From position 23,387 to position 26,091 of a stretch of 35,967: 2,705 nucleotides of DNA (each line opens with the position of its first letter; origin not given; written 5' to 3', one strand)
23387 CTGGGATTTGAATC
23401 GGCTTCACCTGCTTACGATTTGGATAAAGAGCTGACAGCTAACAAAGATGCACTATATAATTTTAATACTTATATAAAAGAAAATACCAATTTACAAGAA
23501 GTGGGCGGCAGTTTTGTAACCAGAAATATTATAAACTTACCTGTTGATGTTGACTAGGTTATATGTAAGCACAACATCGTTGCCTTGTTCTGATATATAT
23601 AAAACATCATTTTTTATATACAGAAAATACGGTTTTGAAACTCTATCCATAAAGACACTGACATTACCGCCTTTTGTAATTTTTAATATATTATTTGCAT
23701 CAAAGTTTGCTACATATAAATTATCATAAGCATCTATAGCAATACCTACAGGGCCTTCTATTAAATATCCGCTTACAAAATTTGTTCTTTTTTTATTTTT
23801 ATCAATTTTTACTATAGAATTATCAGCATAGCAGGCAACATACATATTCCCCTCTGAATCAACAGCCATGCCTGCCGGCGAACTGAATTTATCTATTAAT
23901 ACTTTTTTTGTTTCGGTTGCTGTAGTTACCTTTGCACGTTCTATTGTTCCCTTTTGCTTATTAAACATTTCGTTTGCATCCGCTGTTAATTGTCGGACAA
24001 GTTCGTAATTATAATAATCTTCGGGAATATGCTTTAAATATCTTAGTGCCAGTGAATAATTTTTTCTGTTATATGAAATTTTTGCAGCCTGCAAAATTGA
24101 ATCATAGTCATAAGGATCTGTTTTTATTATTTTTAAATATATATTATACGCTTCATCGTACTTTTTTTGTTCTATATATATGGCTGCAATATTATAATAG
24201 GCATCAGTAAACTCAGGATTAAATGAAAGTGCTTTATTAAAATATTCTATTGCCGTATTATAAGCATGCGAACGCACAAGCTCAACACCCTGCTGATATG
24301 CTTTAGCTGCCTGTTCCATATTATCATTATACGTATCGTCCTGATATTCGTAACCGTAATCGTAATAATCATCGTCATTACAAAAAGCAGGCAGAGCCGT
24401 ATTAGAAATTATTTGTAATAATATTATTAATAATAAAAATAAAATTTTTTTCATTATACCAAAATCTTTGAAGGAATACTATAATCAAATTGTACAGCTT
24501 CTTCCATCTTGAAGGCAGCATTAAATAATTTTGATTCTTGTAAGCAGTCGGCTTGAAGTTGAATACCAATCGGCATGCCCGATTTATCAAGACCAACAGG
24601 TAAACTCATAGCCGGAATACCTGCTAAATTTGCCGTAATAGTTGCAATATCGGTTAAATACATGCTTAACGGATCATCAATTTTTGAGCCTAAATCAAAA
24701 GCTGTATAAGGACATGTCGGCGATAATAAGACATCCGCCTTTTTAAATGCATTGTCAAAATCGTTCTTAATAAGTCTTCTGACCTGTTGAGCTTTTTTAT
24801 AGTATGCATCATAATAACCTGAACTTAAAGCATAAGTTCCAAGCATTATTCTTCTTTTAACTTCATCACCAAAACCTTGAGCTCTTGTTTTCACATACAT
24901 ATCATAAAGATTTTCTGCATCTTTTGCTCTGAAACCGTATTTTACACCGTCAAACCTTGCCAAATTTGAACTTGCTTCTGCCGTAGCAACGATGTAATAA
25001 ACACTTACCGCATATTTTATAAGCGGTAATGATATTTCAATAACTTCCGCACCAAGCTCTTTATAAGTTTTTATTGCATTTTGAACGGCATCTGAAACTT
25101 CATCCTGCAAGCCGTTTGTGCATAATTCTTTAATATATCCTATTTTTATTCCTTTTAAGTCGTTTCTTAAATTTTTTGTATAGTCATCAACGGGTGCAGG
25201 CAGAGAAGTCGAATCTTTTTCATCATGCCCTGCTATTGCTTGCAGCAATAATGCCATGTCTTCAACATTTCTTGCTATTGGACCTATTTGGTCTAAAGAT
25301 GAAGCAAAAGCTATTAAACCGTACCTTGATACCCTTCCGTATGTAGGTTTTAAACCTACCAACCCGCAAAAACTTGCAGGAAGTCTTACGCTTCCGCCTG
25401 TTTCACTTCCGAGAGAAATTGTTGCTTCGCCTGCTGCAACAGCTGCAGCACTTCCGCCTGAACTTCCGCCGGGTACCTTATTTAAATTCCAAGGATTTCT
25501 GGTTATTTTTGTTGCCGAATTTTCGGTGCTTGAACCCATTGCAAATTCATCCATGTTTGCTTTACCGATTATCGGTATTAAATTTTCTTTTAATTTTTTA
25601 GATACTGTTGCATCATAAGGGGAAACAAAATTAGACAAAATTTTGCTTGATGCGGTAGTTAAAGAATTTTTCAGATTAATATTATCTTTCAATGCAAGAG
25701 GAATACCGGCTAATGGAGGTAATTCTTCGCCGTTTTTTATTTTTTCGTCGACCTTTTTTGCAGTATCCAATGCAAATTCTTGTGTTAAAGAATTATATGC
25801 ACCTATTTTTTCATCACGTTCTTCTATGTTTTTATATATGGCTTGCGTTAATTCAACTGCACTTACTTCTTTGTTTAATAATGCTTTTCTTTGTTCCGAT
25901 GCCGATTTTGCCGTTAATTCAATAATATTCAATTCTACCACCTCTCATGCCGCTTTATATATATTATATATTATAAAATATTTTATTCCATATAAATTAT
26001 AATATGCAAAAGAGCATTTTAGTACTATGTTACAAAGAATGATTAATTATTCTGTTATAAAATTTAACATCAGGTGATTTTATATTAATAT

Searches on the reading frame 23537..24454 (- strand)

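Call 37: search_protein_families(library=pfam, proteins=[window:23537-24454:-])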
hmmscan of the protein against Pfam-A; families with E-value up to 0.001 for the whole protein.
window:23537-24454:- (305 aa): 17 families
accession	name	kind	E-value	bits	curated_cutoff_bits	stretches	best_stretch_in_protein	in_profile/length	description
PF14559.12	TPR_19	-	3.7e-15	56.4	25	2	60-114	2-56/68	Tetratricopeptide repeat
PF00515.34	TPR_1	-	2.9e-11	43.1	27.8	1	84-115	2-33/34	Tetratricopeptide repeat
PF07719.23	TPR_2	-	4.2e-10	39.4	27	1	84-115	2-33/34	Tetratricopeptide repeat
PF08450.18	SGL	-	1.5e-08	35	26.3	1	164-225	163-218/246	SMP-30/Gluconolactonase/LRE-like region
PF24684.1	Vgb_lyase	-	1e-07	31.5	50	1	185-281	133-231/290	Virginiamycin B lyase family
PF13431.12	TPR_17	-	1.1e-06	28.8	24.4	1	71-102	1-32/34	Tetratricopeptide repeat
PF01436.27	NHL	-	2.3e-06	27.8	20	0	190-216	1-27/28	NHL repeat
PF13181.12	TPR_8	-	2.5e-06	27.6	25.7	1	84-114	2-32/34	Tetratricopeptide repeat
PF13428.12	TPR_14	-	6.5e-06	26.8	23.5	0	84-125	2-43/44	Tetratricopeptide repeat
PF12895.13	ANAPC3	-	3.2e-05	24.6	27.2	1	63-142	3-81/82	Anaphase-promoting complex, cyclosome, subunit 3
PF13432.12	TPR_16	-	3.4e-05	24.6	32.7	1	53-116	1-64/65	Tetratricopeptide repeat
PF25068.1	ARM_TT21_4th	-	3.6e-05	24.5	30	1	56-171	6-125/153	Tetratricopeptide repeat protein 21 forth ARM domain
PF13414.12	TPR_11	-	3.7e-05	23.8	26.8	1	65-95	10-40/42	TPR repeat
PF13174.12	TPR_6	-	9.1e-05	23.3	26.3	1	84-114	1-31/33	Tetratricopeptide repeat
PF06739.17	SBBP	-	0.00035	20.9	20.5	0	193-212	15-34/38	Beta-propeller repeat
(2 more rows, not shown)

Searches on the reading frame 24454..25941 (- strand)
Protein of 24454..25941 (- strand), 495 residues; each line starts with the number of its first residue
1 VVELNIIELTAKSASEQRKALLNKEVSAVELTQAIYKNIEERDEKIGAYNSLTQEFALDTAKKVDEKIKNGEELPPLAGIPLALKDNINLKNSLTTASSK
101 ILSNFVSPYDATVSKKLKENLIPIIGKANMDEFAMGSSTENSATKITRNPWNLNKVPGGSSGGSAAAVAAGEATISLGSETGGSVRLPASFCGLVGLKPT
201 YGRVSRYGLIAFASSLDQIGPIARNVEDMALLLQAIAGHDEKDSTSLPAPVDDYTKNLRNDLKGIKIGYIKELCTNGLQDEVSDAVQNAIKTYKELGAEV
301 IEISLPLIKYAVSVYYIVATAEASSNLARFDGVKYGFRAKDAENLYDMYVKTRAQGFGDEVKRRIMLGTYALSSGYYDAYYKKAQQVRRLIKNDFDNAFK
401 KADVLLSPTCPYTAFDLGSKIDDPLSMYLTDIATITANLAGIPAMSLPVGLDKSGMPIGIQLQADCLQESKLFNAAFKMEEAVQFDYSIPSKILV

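Call 37: search_protein_families(library=pfam, proteins=[window:24454-25941:-])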
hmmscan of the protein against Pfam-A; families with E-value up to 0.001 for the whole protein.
window:24454-25941:- (495 aa): 1 family
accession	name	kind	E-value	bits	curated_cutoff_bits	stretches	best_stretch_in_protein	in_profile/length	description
PF01425.27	Amidase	-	2.9e-160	534.6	27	1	30-472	1-444/445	Amidase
